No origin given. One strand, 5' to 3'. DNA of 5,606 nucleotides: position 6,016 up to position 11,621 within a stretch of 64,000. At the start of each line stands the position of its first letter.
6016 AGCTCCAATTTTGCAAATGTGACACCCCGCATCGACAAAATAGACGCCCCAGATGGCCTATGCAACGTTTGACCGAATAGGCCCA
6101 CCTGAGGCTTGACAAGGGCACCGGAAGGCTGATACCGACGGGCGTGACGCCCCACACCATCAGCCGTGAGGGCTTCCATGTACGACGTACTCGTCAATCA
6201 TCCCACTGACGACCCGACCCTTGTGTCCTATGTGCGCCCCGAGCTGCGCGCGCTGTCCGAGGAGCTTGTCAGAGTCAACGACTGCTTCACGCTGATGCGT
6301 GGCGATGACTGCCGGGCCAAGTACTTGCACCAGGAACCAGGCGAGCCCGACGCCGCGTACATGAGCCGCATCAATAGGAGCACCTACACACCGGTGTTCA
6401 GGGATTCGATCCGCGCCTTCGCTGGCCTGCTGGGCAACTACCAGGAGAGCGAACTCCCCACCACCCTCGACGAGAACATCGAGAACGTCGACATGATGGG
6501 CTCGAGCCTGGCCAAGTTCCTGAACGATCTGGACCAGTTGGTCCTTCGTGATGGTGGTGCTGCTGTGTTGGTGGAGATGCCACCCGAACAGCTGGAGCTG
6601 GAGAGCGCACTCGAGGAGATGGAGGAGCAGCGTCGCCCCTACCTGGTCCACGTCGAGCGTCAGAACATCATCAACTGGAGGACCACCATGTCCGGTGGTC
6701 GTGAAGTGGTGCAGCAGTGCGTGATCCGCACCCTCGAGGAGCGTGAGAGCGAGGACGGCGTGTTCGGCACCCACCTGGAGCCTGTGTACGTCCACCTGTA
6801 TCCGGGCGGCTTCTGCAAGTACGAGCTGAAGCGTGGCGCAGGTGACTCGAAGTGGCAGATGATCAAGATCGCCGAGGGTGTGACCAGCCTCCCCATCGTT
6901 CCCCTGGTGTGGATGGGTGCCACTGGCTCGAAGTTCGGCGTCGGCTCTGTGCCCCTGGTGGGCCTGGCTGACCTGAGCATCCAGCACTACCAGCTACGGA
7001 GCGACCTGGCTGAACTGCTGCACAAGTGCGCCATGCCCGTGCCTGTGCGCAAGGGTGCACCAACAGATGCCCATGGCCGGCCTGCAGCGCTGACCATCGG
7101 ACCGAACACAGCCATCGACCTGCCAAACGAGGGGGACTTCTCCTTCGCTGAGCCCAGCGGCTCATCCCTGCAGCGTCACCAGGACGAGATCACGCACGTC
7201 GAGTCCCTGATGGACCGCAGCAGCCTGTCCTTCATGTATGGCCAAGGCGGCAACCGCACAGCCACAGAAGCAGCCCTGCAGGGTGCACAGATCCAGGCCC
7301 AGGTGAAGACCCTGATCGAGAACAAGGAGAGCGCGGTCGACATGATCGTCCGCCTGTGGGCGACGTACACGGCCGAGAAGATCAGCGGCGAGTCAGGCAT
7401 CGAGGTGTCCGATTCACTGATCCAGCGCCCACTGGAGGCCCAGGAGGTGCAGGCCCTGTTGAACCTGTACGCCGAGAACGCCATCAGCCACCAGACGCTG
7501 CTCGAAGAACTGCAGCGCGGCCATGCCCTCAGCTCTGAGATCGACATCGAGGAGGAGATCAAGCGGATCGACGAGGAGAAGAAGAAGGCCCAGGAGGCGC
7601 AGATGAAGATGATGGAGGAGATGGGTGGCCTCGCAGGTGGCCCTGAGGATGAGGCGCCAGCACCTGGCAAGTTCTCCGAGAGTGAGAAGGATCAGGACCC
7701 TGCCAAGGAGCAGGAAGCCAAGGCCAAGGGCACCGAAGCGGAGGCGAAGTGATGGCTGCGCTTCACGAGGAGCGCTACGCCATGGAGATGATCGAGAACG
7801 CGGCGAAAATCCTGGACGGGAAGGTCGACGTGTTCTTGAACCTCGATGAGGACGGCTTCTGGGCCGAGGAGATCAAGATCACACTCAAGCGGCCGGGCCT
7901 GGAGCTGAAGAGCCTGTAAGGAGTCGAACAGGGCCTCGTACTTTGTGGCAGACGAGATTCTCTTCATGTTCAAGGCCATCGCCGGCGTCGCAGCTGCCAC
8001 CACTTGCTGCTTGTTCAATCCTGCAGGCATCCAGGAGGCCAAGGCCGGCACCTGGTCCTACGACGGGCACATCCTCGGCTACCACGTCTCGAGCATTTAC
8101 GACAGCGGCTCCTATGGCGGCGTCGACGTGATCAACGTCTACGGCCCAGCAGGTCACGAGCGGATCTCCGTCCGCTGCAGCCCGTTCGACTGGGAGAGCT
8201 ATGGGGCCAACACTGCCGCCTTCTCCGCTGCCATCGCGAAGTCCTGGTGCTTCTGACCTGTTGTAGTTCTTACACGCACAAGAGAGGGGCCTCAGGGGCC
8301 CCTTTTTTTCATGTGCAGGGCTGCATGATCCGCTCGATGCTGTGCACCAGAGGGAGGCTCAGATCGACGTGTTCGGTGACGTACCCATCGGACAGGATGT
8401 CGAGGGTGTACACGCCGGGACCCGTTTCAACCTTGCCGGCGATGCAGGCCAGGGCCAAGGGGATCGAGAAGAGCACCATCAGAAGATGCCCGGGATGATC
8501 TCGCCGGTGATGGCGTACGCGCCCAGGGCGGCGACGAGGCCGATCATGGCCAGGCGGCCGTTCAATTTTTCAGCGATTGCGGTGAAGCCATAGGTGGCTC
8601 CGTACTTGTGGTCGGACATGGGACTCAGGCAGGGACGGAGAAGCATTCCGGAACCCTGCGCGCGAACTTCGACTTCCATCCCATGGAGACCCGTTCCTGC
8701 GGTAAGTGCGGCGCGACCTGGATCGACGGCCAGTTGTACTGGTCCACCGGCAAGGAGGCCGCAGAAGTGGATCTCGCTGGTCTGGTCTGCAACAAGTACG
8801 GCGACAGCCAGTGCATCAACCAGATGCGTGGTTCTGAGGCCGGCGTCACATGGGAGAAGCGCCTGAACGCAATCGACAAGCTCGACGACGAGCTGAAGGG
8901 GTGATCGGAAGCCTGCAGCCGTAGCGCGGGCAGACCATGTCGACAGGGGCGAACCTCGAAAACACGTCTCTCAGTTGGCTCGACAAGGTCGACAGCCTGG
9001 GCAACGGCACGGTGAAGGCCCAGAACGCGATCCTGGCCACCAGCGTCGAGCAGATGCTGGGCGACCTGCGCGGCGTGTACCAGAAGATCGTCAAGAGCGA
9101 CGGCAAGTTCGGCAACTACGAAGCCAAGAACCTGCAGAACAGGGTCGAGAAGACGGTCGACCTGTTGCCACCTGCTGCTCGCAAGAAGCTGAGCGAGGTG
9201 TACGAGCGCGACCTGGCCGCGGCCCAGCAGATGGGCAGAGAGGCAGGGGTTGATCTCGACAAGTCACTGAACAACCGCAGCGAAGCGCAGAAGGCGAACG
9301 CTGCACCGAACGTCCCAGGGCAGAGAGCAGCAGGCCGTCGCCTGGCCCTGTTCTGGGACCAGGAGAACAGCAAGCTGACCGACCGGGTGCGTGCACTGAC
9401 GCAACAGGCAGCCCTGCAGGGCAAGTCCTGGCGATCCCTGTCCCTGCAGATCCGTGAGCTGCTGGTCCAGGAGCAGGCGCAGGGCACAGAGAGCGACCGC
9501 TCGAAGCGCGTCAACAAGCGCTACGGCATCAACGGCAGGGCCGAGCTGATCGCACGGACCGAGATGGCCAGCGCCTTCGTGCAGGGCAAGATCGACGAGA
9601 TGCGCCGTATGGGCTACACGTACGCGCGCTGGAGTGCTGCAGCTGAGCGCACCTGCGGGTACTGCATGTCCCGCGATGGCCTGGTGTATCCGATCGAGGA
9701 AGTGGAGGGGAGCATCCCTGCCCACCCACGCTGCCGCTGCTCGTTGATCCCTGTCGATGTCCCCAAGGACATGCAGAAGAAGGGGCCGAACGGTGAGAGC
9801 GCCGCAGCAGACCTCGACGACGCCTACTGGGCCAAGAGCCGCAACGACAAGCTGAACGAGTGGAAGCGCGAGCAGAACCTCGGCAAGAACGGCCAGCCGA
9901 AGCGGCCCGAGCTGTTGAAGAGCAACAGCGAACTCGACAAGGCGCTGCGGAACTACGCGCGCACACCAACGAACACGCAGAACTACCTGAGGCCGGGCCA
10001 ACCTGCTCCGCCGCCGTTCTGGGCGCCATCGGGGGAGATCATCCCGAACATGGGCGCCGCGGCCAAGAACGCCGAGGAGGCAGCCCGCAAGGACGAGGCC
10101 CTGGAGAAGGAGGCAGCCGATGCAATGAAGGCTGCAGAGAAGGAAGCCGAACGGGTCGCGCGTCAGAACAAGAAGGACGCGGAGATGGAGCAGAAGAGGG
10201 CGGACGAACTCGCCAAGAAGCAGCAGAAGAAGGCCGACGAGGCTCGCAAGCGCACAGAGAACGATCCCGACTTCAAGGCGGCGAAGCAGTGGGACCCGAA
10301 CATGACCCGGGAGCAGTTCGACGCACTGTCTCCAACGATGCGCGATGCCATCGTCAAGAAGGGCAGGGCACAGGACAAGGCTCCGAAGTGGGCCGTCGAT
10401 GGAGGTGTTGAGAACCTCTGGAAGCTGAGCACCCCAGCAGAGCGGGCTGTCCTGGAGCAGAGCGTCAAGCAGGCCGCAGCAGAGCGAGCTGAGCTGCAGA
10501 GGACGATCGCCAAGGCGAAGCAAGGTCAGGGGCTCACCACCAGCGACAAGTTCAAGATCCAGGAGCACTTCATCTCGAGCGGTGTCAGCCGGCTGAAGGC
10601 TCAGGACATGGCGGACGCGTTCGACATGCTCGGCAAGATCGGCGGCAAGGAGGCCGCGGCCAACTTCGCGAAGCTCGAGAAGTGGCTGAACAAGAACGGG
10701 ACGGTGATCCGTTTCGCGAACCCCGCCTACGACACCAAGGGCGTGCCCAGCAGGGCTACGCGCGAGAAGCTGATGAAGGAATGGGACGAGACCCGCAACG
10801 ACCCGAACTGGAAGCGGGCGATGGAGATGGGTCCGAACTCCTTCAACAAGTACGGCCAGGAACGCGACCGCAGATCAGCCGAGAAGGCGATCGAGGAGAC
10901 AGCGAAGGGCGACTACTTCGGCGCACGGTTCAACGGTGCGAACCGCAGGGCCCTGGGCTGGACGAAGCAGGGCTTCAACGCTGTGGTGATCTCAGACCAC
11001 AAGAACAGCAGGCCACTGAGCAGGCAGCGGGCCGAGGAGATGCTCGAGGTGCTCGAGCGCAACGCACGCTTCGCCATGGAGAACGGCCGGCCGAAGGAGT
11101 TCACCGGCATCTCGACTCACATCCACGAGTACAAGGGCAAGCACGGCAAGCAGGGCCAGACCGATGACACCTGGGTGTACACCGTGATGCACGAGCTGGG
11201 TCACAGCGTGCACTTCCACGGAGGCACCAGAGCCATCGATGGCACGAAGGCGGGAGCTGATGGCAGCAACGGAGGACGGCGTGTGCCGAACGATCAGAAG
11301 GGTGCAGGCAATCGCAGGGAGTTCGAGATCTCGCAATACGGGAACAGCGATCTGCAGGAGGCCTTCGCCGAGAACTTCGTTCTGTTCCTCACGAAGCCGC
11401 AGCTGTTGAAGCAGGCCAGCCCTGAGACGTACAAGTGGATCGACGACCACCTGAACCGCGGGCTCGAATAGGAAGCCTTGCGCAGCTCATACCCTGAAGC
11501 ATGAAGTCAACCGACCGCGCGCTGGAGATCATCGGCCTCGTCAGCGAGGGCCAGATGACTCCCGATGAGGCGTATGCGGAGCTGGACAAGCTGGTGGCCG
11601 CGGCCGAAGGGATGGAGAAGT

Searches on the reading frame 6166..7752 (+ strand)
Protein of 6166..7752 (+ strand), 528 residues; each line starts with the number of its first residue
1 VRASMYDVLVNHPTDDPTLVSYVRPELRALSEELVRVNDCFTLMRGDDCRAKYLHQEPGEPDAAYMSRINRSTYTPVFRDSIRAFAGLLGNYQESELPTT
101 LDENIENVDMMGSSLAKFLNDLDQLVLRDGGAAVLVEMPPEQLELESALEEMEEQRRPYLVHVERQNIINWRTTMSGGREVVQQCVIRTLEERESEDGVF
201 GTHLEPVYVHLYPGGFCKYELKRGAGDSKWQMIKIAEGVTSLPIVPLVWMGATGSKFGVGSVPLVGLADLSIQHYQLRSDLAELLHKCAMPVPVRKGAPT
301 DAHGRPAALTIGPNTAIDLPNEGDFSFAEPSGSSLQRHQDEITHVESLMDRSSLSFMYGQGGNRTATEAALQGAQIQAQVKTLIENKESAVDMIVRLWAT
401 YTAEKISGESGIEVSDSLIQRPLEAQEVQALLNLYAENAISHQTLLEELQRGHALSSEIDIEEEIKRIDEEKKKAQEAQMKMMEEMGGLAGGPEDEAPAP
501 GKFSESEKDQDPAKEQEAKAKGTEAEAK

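Call 9: search_protein_families(library=pfam, proteins=[window:6166-7752:+], max_evalue=0.01)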
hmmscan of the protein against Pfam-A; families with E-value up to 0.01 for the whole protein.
window:6166-7752:+ (528 aa): 1 family
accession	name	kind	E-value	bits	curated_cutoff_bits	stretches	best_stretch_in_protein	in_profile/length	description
PF13264.11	DUF4055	-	1e-22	81.3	25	1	263-401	1-139/140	Domain of unknown function (DUF4055)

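Call 55: search_dna_similar(query=window:6166-7752:+, collection=phages, mode=protein, max_evalue=1e-10, max_rows=15)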
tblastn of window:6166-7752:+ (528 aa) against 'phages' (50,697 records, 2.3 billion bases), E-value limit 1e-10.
Records with a match: 169; places in all: 169; records where one place covers at least 80% of the query: 11.
Best place of each record, by identity: <60% 169.
By first word of the organism name: Pseudomonas 76; Xanthomonas 22; Escherichia 12; Stenotrophomonas 9; Cyanophage 8; Synechococcus 8; Klebsiella 4; Prochlorococcus 3; Caudoviricetes 3; Dinoroseobacter 3; and 15 more.
By host as written in the record: Pseudomonas aeruginosa PAO1 23; Pseudomonas aeruginosa 21; - 12; Escherichia coli 11; Pseudomonas aeruginosa PA14 7; Xanthomonas arboricola pv. juglandis IVIA 1317-1a 6; Pseudomonas sp. 5; Synechococcus sp. 4; and 53 more.
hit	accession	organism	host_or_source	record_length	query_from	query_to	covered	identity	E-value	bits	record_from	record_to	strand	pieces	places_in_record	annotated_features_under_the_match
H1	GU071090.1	Cyanophage PSS2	-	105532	3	456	86%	59.4%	8e-168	532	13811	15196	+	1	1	predicted protein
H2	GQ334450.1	Cyanophage PSS2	Prochlorococcus MIT9313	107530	3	456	86%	59.4%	8e-168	532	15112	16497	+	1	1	hypothetical protein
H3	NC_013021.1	Cyanophage PSS2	Prochlorococcus marinus str. MIT 9313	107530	3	456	86%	59.4%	8e-168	532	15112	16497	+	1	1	portal protein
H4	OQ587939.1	Synechococcus phage S-CRES1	Synechococcus sp.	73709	10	455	84%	50.4%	4e-137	444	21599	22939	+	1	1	portal protein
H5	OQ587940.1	Synechococcus phage S-CRES2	Synechococcus sp.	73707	10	455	84%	50.2%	4e-136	441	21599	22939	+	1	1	portal protein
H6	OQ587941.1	Synechococcus phage S-CRES3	Synechococcus sp.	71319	10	455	84%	49.9%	3e-137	444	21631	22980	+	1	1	portal protein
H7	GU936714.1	Synechococcus phage S-CBS2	Synechococcus sp. CB0204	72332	10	455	84%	49.7%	2e-139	450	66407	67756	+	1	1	hypothetical protein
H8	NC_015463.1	Synechococcus phage S-CBS2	Synechococcus sp. CB0204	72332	10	455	84%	49.7%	2e-139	450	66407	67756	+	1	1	portal protein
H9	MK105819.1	Synechococcus phage S-H1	Synechococcus sp. WH 7803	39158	16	455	83%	27.7%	4e-30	131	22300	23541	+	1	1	hypothetical protein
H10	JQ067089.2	Pseudomonas phage PaMx28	Pseudomonas aeruginosa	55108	48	456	77%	27.8%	6e-26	118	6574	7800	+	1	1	portal protein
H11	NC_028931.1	Pseudomonas phage PaMx28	Pseudomonas aeruginosa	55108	48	456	77%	27.8%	6e-26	118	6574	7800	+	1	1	portal protein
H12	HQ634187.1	Cyanophage KBS-S-2A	Synechococcus sp. WH7803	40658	52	455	77%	28.0%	6e-31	134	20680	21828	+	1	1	hypothetical protein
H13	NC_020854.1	Cyanophage KBS-S-2A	Synechococcus sp. WH7803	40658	52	455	77%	28.0%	6e-31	134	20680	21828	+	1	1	portal protein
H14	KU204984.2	Pseudomonas phage AAT-1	Pseudomonas aeruginosa PA14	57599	52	456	77%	27.8%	5e-26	119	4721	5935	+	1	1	structural protein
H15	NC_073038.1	Pseudomonas phage AAT-1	Pseudomonas aeruginosa PA14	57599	52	456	77%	27.8%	5e-26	119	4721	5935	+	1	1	structural protein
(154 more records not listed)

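Call 56: get_annotated_region(hit=H3, flank=8000)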
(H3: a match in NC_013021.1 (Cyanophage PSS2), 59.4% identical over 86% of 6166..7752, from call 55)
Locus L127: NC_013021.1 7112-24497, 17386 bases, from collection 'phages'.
description: Cyanophage PSS2, complete genome.
organism: Cyanophage PSS2 (NCBI taxid 658401)
taxonomy: Viruses; Duplodnaviria; Heunggongvirae; Uroviricota; Caudoviricetes
host: Prochlorococcus marinus str. MIT 9313; source: water at 83 meters depth from Atlantic Ocean continental slope water column; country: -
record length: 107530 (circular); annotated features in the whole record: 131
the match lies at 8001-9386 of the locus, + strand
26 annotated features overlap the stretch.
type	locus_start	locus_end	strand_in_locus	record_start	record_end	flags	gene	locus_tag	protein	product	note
CDS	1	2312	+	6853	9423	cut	nrd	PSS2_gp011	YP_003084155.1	ribonucleotide reductase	-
CDS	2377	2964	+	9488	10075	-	-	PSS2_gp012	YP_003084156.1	transcriptional regulator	-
CDS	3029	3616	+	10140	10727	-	-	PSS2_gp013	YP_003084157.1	transcriptional regulator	-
CDS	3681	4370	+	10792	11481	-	-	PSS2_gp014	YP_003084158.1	transcriptional regulator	-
CDS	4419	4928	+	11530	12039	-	-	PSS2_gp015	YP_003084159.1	hypothetical protein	-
CDS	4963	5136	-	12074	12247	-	-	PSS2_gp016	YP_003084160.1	hypothetical protein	-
CDS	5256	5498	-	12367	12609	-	-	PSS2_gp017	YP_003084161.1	hypothetical protein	-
CDS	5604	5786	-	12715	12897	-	-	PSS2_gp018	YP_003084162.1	hypothetical protein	-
CDS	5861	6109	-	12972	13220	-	-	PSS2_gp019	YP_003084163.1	hypothetical protein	-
CDS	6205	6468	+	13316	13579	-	-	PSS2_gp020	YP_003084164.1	hypothetical protein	-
CDS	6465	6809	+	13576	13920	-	-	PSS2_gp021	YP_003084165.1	hypothetical protein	-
CDS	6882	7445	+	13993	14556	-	-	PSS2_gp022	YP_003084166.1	hypothetical protein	-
CDS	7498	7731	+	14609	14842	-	-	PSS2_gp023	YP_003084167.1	hypothetical protein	-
CDS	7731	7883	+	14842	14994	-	-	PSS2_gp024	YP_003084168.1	hypothetical protein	-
CDS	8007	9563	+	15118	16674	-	-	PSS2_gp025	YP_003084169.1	portal protein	-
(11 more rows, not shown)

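Call 57: get_annotated_region(hit=H8, flank=500)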
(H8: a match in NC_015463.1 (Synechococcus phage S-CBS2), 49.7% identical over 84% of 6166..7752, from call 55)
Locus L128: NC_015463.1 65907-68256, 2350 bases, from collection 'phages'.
description: Synechococcus phage S-CBS2, complete genome.
organism: Synechococcus phage S-CBS2 (NCBI taxid 753084)
taxonomy: Viruses; Duplodnaviria; Heunggongvirae; Uroviricota; Caudoviricetes
host: Synechococcus sp. CB0204; source: surface water in Chesapeake Bay stn. 804; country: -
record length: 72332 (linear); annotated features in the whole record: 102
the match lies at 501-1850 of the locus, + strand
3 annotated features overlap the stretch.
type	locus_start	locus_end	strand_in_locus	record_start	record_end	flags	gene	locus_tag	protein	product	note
CDS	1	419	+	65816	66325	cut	dcd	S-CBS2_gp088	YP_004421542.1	dCTP deaminase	-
CDS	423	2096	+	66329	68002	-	-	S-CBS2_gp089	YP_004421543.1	portal protein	-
CDS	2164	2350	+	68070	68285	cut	-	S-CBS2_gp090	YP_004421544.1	hypothetical protein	-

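Call 58: get_annotated_region(hit=H4, flank=500)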
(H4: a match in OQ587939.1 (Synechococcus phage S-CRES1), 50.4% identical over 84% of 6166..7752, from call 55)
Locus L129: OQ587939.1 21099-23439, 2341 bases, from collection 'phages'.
description: Synechococcus phage S-CRES1, complete genome.
organism: Synechococcus phage S-CRES1 (NCBI taxid 3038220)
taxonomy: Viruses; Duplodnaviria; Heunggongvirae; Uroviricota; Caudoviricetes
host: Synechococcus sp.; source: Changjiang River estuary; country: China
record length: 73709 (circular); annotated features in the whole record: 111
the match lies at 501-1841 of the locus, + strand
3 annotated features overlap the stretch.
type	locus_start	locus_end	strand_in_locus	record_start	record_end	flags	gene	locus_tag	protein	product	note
CDS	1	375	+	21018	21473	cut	-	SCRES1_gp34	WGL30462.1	trimeric dUTP diphosphatase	Trimeric dUTP diphosphatases S-CRES1 gp34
CDS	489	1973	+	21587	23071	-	-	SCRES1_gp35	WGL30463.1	portal protein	Portal protein S-CRES1 gp35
CDS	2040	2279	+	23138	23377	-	-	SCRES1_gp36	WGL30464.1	hypothetical protein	hypothetical protein S-CRES1 gp36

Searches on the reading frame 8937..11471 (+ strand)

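Call 9: search_protein_families(library=pfam, proteins=[window:8937-11471:+], max_evalue=0.01)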
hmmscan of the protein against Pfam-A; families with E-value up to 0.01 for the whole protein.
window:8937-11471:+ (844 aa): 2 families
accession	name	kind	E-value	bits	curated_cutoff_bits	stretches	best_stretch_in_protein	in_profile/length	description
PF04233.19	Phage_Mu_F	-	6.4e-10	40.2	29.6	1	172-271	3-112/112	Phage Mu protein F like protein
PF07737.17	ATLF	-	0.0092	16.2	27.4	0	796-837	148-192/193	Anthrax toxin lethal factor, N- and C-terminal domain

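Call 10: search_protein_families(library=phrogs, proteins=[window:8937-11471:+], max_evalue=0.001)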
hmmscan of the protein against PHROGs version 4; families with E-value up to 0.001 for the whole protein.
window:8937-11471:+ (844 aa): 10 families
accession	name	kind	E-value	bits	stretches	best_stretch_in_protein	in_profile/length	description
phrog_16619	-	head and packaging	1.7e-99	335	1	1-424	1-416/1440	minor head protein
phrog_4728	-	head and packaging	3.2e-19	70.1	1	81-308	124-336/591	head morphogenesis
phrog_115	-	head and packaging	9.2e-19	69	1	144-443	203-453/665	minor head protein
phrog_595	-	head and packaging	6.4e-18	66.3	1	96-336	142-341/513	head maturation protease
phrog_2841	-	head and packaging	4.3e-13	50.1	1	140-420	189-419/525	minor head protein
phrog_1657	-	head and packaging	9.9e-13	49.1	1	143-309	155-325/337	head morphogenesis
phrog_19480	-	head and packaging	8.4e-12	45.1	1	199-274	662-737/737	head morphogenesis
phrog_241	-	head and packaging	7.5e-09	36.1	1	238-280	237-280/679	head morphogenesis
phrog_8089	-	head and packaging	0.00013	22.4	1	189-273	172-266/268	head morphogenesis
phrog_19443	-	head and packaging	0.00013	21.6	1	199-304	201-315/579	minor head protein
